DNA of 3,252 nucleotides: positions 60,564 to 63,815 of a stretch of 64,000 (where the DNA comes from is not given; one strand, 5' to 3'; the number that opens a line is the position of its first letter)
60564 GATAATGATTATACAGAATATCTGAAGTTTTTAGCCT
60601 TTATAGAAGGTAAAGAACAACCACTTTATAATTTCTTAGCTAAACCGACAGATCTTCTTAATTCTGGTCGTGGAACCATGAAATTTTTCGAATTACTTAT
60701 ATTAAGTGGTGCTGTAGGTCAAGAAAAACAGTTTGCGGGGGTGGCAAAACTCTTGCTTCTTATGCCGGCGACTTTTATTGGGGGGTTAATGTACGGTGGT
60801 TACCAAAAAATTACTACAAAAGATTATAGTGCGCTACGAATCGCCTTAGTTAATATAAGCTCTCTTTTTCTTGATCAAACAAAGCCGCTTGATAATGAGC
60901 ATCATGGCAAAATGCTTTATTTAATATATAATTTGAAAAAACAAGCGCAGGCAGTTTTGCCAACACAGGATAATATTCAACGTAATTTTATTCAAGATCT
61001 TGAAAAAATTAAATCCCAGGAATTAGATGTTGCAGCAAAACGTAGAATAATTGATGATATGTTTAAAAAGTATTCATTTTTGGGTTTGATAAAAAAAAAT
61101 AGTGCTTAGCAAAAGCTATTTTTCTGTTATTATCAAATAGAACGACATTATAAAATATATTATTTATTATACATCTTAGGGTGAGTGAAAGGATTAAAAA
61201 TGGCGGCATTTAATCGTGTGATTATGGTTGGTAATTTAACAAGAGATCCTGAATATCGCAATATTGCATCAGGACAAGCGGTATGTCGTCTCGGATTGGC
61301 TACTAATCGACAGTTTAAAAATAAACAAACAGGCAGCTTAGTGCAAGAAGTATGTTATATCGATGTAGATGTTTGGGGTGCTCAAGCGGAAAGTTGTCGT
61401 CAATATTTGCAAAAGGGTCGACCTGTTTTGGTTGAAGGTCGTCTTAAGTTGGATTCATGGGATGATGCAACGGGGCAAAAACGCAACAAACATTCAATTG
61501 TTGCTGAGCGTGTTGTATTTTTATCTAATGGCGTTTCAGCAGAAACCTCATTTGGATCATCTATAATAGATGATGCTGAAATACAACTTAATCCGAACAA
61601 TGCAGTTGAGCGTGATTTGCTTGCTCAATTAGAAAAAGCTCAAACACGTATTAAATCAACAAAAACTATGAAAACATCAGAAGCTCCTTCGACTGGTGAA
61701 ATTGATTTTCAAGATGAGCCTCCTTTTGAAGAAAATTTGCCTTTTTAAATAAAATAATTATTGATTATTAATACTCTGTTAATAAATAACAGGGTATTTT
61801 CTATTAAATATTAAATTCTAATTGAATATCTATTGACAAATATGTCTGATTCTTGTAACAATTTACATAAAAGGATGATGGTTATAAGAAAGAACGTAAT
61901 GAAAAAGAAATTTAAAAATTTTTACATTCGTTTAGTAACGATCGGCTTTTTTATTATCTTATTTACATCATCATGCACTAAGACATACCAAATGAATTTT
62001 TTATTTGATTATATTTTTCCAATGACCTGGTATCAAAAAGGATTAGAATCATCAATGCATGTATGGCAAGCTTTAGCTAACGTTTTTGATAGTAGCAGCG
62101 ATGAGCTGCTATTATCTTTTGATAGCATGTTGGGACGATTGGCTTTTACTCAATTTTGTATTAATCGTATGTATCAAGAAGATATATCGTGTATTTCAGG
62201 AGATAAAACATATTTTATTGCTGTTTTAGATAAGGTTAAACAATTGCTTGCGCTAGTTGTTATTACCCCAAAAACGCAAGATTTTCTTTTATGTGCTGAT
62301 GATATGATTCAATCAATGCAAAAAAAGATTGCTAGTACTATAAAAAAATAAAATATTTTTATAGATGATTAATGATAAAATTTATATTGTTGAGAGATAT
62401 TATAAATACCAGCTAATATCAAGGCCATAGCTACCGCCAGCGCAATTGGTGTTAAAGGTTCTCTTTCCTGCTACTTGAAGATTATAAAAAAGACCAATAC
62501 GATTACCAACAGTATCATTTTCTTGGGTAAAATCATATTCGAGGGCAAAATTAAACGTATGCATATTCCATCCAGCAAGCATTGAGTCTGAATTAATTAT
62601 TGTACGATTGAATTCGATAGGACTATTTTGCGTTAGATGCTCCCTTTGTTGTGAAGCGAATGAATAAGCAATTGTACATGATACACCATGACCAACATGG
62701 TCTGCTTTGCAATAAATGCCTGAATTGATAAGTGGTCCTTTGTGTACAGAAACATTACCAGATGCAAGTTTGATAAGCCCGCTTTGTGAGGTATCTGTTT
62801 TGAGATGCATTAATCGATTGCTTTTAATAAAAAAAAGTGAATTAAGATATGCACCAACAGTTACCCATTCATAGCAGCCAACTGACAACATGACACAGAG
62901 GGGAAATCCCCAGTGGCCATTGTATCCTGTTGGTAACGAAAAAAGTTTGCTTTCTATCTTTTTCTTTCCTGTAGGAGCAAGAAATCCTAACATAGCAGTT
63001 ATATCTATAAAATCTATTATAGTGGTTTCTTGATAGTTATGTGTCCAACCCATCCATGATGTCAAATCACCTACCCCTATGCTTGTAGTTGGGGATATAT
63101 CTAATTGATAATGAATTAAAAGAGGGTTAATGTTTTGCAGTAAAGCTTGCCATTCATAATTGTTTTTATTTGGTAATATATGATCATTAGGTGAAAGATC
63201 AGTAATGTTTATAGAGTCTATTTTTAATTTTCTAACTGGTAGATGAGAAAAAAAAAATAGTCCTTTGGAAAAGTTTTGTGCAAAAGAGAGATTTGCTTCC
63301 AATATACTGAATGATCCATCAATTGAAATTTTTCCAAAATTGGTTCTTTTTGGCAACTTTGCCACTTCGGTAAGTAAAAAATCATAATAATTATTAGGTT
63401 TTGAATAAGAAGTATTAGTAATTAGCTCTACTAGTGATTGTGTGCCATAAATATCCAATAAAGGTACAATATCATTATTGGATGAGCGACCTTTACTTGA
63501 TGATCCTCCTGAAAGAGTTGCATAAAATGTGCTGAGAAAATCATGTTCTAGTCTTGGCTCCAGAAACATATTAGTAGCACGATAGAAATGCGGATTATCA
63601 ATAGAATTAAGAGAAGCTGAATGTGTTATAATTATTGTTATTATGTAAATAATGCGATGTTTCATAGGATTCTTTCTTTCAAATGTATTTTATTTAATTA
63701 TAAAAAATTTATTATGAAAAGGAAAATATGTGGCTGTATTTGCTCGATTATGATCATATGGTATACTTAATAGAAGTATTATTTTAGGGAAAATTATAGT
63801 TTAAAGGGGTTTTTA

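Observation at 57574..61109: Tandem pair of large secreted paralogs (612 and 522 aa) of an unrecognised family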

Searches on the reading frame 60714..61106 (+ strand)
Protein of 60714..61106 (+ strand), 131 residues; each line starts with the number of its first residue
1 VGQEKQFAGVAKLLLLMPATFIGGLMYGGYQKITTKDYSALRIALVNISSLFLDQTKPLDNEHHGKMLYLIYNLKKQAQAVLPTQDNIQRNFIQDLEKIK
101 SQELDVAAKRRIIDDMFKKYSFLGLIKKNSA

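Call 39: find_homologous_proteins(query=A3, max_evalue=10)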
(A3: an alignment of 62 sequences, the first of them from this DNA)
Query A3 (62 sequences) (131 aa, profile of the alignment): 4 proteins with E <= 10 among 1368 candidates.
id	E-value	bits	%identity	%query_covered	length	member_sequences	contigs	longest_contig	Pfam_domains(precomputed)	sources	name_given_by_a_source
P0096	6.7e-31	125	60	95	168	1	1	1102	PF08637.17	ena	-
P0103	4.6e-27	112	55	86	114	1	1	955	PF08637.17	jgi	jgi:hypothetical protein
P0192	7.4e-21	92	63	64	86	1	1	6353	-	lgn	-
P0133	7.0e-19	86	65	65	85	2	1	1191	-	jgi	jgi:hypothetical protein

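Call 40: search_protein_families(library=pfam, alignment_id=A3, max_evalue=0.01)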
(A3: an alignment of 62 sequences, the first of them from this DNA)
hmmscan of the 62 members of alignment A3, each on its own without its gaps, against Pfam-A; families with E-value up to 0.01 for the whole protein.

A. member 1, seq(131 aa): 1 family
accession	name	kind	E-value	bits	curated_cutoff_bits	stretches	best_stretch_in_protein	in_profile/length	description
PF08637.16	NCA2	-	5.8e-06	26.1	20.6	1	45-120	204-289/289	ATP synthase regulation protein NCA2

B. families by the number of members that match (of 62 scanned): 6 families
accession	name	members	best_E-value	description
PF08637.16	NCA2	54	7.7e-14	ATP synthase regulation protein NCA2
PF00439.30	Bromodomain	1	0.00069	Bromodomain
PF11542.14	Mdv1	1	0.003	Mitochondrial division protein 1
PF11932.13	DUF3450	1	0.0031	Protein of unknown function (DUF3450)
PF25018.1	HEAT_IPO9_c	1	0.0068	Importin-9 central HEAT repeats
PF09115.15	DNApol3-delta_C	1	0.0074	DNA polymerase III, delta subunit, C terminal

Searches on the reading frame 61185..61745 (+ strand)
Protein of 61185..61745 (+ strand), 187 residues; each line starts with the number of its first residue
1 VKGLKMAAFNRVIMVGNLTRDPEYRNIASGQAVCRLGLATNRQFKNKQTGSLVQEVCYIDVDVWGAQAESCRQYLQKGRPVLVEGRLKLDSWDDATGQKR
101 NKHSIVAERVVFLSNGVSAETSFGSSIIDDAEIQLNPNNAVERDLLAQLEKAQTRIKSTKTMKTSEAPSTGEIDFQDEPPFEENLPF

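Call 30: search_protein_families(library=pfam, proteins=[window:61185-61745:+], max_evalue=0.01)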
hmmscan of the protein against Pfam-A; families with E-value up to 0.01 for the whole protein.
window:61185-61745:+ (187 aa): 1 family
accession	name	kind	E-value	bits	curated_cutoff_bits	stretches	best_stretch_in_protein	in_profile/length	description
PF00436.31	SSB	-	3.1e-34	117.6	26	1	9-113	1-104/104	Single-strand binding protein family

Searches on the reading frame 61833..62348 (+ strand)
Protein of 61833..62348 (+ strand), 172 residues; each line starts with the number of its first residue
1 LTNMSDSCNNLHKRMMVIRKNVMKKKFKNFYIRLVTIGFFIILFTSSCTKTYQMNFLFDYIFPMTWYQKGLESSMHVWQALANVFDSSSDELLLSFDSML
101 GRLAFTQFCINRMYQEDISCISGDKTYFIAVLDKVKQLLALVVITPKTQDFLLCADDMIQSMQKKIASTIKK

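Call 4: search_protein_families(library=pfam, proteins=[window:61833-62348:+], max_evalue=1)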
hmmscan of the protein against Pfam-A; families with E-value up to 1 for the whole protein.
window:61833-62348:+ (172 aa): 1 family
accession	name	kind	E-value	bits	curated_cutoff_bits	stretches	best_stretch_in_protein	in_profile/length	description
PF21616.3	Topo-V_HhH_2_2nd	-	0.11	13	27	1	88-116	16-44/58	Topoisomerase V, second (HhH)2 tandem domain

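Call 5: search_protein_families(library=ncbifam, proteins=[window:61833-62348:+], max_evalue=1)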
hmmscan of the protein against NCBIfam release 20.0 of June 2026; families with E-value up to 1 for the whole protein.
window:61833-62348:+ (172 aa): 0 families

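Call 75: search_protein_families(library=pfam, proteins=[window:61833-62348:+], max_evalue=1)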
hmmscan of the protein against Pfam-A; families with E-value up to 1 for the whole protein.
window:61833-62348:+ (172 aa): 1 family
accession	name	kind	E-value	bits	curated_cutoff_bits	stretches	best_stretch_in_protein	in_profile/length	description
PF21616.3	Topo-V_HhH_2_2nd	-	0.11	13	27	1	88-116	16-44/58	Topoisomerase V, second (HhH)2 tandem domain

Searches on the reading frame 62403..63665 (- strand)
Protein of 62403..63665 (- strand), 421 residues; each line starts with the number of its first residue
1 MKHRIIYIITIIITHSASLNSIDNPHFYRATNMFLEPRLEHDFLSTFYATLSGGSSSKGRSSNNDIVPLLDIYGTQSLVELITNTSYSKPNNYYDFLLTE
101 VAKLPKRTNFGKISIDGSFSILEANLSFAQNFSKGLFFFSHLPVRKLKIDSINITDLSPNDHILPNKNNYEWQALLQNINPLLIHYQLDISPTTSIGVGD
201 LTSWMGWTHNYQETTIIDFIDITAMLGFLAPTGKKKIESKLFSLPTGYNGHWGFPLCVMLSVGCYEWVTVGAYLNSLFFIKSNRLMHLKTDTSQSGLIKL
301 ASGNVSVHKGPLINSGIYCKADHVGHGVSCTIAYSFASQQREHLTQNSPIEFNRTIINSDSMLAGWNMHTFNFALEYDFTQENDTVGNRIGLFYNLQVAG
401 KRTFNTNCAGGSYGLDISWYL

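Call 4: search_protein_families(library=pfam, proteins=[window:62403-63665:-], max_evalue=1)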
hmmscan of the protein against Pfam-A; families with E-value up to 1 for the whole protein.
window:62403-63665:- (421 aa): 0 families

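Call 5: search_protein_families(library=ncbifam, proteins=[window:62403-63665:-], max_evalue=1)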
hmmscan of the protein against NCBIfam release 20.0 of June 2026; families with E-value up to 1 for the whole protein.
window:62403-63665:- (421 aa): 1 family
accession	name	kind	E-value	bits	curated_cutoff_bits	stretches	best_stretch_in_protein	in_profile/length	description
NF033763.1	exchanger_TraB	exception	0.066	11.2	700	1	256-357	82-179/522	outer membrane exchange protein TraB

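Call 81: search_protein_families(library=pfam, proteins=[window:62403-63665:-], max_evalue=0.001)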
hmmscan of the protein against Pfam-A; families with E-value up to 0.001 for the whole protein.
window:62403-63665:- (421 aa): 0 families
